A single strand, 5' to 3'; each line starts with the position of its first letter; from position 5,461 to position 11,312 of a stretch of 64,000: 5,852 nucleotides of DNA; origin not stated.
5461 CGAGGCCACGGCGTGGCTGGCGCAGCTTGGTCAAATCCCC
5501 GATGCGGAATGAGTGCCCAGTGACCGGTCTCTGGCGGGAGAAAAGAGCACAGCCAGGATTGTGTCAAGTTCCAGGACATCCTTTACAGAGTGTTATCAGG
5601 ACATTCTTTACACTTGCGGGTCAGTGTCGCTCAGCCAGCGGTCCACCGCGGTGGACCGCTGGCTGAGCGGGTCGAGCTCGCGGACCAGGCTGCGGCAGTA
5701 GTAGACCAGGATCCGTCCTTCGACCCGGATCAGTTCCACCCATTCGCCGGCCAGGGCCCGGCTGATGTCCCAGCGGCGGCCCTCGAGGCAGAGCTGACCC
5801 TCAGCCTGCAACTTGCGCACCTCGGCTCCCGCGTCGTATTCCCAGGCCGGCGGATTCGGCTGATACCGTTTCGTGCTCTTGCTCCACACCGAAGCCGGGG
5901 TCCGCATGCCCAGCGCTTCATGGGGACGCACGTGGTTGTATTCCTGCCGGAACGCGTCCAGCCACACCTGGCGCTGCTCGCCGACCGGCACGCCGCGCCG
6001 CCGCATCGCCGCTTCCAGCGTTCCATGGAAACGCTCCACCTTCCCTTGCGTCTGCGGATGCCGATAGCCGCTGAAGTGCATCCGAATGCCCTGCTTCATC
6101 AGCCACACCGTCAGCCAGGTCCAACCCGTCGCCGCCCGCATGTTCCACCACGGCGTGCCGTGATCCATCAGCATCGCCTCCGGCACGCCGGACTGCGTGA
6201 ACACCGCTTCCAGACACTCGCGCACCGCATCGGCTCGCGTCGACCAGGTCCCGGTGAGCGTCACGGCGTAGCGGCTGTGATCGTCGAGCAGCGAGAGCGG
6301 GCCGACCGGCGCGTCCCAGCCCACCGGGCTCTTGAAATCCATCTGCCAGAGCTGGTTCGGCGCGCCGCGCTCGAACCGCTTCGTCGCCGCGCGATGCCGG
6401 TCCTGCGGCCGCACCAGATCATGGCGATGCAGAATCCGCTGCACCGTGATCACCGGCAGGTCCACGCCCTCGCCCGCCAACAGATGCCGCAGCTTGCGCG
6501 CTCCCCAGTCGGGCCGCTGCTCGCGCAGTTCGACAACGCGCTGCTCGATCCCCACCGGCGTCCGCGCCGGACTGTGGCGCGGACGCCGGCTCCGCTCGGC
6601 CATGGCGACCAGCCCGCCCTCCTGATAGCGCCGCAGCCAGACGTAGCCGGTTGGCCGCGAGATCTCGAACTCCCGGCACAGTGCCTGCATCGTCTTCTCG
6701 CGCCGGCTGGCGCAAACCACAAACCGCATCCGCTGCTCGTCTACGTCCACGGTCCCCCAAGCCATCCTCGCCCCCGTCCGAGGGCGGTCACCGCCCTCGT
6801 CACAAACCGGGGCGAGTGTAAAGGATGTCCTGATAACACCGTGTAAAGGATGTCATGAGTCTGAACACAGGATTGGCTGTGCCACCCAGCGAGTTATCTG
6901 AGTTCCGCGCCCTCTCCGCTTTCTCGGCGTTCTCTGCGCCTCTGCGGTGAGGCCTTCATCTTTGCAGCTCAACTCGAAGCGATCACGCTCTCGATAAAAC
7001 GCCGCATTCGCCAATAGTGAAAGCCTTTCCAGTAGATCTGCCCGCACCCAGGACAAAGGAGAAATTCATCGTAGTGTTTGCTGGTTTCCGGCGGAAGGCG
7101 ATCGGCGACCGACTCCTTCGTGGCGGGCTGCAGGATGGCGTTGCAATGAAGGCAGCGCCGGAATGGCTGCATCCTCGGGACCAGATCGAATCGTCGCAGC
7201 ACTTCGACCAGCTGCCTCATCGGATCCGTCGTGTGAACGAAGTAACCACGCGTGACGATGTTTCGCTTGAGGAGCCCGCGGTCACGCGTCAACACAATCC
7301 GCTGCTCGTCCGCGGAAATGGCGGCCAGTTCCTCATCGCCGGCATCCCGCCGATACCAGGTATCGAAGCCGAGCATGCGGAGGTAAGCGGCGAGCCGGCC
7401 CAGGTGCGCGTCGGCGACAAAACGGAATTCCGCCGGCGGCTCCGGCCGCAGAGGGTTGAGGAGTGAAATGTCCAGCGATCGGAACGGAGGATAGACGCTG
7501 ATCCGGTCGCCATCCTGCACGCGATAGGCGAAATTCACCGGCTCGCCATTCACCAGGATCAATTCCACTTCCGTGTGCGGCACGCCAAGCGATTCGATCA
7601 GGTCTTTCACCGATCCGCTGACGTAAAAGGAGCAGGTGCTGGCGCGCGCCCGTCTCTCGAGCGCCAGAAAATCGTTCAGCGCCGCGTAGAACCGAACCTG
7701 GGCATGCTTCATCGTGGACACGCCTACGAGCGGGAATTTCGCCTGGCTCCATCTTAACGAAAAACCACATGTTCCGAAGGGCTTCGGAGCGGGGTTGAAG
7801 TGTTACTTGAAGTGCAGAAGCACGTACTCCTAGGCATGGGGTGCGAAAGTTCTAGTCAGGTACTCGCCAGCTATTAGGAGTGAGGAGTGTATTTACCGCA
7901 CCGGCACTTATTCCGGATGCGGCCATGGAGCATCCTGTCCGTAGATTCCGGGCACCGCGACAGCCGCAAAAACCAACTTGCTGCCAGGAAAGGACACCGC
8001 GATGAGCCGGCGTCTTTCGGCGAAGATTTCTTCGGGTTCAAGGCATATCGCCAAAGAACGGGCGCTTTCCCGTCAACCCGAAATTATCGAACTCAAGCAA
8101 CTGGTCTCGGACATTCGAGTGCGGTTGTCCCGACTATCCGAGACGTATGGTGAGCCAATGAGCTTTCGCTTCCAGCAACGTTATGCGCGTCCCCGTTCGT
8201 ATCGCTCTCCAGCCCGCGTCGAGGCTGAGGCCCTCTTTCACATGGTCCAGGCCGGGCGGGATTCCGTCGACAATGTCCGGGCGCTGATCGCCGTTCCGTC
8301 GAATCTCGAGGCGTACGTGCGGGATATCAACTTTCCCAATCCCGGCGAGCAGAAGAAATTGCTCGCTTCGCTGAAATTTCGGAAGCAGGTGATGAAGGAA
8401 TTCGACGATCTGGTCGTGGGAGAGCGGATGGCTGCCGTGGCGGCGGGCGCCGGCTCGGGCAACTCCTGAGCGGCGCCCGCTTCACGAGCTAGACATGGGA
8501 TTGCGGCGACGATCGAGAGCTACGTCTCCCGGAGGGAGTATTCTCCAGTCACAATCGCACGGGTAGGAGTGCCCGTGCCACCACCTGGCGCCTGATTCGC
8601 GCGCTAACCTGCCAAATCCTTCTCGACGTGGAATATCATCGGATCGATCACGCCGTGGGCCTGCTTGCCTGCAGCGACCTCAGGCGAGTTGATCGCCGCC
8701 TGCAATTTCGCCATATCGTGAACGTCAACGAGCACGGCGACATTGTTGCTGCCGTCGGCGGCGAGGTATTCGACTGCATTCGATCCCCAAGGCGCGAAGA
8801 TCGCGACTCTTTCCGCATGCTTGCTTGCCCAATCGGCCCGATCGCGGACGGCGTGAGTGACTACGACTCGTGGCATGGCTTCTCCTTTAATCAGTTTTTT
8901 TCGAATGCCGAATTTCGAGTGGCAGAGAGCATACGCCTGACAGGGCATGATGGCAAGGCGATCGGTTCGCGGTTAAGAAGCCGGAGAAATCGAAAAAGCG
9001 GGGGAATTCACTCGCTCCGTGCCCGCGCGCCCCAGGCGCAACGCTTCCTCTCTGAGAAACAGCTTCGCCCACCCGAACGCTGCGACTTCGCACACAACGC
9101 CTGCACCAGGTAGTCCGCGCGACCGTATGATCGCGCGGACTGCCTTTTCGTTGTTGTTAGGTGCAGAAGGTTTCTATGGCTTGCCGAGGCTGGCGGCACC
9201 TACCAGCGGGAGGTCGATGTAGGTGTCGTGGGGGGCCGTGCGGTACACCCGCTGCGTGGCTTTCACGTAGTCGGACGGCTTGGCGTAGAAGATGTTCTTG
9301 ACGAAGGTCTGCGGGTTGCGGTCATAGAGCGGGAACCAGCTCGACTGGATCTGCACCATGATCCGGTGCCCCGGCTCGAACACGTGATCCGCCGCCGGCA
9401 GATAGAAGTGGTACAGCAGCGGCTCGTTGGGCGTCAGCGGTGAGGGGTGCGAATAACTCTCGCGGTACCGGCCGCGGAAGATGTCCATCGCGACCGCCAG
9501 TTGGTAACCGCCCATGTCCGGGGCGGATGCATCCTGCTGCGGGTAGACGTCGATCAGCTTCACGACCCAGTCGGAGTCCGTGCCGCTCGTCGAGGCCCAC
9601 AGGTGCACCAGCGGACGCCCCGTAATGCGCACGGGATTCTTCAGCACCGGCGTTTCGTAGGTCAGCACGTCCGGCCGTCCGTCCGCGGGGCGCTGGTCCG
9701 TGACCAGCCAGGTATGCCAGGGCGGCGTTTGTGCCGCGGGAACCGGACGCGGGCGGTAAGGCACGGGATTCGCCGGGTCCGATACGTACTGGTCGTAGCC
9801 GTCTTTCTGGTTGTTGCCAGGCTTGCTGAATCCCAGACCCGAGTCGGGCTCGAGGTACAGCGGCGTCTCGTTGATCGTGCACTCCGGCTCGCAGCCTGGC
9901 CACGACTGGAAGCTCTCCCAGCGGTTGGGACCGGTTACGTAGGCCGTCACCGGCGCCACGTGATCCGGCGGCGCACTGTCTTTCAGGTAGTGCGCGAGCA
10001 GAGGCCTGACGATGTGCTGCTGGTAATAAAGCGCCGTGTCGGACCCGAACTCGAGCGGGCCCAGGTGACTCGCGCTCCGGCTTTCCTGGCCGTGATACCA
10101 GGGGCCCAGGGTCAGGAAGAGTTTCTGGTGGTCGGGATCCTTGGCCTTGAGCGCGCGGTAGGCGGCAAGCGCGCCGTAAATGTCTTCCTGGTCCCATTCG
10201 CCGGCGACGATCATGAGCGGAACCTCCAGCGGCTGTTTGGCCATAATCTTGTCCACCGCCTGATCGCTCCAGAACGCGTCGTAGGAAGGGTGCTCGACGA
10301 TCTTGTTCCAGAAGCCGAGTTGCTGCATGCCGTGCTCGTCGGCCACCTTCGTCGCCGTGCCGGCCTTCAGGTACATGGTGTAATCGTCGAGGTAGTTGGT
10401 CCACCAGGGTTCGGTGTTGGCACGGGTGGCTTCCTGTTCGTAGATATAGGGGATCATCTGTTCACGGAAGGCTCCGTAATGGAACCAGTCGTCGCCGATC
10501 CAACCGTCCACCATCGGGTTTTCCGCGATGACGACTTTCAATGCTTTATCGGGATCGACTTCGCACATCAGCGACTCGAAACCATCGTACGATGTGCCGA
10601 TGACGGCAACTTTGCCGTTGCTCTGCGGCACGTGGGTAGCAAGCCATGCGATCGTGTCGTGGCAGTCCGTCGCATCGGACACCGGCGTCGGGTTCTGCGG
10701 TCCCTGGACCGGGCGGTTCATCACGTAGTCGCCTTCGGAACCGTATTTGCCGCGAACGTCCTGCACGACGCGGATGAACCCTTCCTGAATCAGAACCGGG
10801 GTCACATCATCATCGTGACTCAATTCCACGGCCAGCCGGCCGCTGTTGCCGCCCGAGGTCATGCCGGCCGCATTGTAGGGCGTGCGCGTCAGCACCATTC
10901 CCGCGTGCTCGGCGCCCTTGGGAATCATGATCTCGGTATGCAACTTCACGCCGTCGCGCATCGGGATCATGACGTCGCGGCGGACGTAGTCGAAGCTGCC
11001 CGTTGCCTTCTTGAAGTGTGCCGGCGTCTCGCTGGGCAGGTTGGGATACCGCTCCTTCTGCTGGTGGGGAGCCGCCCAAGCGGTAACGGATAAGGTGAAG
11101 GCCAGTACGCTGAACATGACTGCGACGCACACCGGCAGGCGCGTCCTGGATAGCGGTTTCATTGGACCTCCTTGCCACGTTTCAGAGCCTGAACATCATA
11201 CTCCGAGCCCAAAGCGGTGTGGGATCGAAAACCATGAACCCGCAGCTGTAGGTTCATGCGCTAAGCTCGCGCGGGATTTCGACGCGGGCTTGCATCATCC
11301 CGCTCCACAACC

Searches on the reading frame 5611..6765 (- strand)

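Call 26: search_protein_families(library=pfam, proteins=[window:5611-6765:-], max_evalue=0.001)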
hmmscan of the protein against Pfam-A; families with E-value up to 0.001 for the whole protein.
window:5611-6765:- (385 aa): 7 families
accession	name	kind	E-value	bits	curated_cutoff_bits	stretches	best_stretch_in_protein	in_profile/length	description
PF13683.12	rve_3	-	3.6e-15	55.9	26.5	1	225-290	1-67/67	Integrase core domain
PF13565.12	HTH_32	-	3.9e-15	56.6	33.7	1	39-112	1-73/73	Homeodomain-like domain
PF13518.12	HTH_28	-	7.3e-11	42.4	25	1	11-63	1-52/52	Helix-turn-helix domain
PF00665.32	rve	-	4.8e-09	36.8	32.6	1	135-236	3-101/102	Integrase core domain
PF13384.12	HTH_23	-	4.6e-08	33.1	24.6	1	10-54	5-48/50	Homeodomain-like domain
PF13011.12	LZ_Tnp_IS481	-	3.8e-05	24.3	22.2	1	21-69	23-72/85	leucine-zipper of insertion element IS481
PF13551.12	HTH_29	-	4.5e-05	23.9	28.1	1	25-65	14-59/64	Winged helix-turn helix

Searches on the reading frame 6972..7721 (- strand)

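Call 26: search_protein_families(library=pfam, proteins=[window:6972-7721:-], max_evalue=0.001)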
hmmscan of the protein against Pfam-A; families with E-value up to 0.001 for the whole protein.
window:6972-7721:- (250 aa): 3 families
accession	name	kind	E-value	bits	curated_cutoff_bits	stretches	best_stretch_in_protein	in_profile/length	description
PF01927.22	Mut7-C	-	5.6e-49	166.4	23.3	1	100-242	2-145/146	Mut7-C RNAse domain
PF14451.12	Ub-Mut7C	-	1.2e-31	108.9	23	1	4-84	1-81/81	Mut7-C ubiquitin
PF02597.26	ThiS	-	4.6e-06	27.5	22.5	1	37-79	23-72/76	ThiS family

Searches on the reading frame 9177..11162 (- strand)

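Call 26: search_protein_families(library=pfam, proteins=[window:9177-11162:-], max_evalue=0.001)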
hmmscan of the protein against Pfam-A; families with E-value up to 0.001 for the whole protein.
window:9177-11162:- (662 aa): 3 families
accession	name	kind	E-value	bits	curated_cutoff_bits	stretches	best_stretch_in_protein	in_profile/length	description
PF02129.25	Peptidase_S15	-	5.7e-52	177.4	23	1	70-359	1-262/262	X-Pro dipeptidyl-peptidase (S15 family)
PF08530.16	PepX_C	-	2.1e-27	96.9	22.5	1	404-649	8-216/217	X-Pro dipeptidyl-peptidase C-terminal non-catalytic domain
PF00326.27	Peptidase_S9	-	2e-05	24.6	22.6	0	122-228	8-108/213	Prolyl oligopeptidase family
